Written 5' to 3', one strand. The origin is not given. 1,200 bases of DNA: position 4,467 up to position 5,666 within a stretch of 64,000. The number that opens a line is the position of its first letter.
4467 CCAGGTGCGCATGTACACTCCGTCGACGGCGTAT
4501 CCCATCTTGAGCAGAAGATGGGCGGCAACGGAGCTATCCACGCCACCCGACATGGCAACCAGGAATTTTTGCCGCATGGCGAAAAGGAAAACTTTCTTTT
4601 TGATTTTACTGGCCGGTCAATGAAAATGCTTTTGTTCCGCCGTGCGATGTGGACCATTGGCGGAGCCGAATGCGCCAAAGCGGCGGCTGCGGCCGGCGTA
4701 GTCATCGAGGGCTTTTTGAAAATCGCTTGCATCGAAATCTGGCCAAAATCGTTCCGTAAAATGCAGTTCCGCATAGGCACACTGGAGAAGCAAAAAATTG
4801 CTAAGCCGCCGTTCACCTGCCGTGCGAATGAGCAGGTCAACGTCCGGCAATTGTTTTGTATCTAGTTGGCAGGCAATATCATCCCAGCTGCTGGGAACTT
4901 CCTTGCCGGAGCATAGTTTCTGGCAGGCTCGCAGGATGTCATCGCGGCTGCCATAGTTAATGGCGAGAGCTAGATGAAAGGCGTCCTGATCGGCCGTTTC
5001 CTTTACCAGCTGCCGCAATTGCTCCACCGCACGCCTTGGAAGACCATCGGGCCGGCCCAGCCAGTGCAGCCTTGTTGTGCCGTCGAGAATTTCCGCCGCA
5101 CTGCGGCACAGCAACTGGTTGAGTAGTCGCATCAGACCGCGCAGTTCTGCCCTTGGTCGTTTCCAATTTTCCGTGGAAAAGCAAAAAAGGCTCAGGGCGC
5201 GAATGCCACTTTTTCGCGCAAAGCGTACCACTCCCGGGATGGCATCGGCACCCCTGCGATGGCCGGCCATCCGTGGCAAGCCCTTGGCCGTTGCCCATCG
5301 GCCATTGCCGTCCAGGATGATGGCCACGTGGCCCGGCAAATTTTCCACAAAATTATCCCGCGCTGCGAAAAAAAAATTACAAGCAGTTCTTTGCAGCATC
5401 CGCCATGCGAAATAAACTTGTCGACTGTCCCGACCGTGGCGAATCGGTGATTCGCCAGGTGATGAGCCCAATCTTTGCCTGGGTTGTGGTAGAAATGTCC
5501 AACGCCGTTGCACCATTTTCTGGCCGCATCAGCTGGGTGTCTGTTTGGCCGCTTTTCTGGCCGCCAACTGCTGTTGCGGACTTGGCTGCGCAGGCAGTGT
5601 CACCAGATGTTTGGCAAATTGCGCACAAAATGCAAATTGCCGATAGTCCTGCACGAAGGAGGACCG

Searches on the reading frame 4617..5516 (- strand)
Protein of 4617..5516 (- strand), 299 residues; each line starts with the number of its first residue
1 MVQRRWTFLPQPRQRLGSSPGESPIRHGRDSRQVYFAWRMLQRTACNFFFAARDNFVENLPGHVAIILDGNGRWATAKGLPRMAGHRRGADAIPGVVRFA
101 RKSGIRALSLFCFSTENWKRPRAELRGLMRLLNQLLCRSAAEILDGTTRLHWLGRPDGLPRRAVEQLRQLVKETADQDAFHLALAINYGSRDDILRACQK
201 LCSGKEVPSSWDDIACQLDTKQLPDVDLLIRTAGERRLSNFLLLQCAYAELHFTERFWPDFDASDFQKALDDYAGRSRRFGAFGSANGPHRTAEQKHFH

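Call 93: search_protein_families(library=pfam, proteins=[window:4617-5516:-], max_evalue=0.01)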
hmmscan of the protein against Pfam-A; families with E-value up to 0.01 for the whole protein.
window:4617-5516:- (299 aa): 1 family
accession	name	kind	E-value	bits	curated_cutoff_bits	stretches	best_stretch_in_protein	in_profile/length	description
PF01255.24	Prenyltransf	-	9.6e-72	241.5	27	1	67-281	1-219/219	Putative undecaprenyl diphosphate synthase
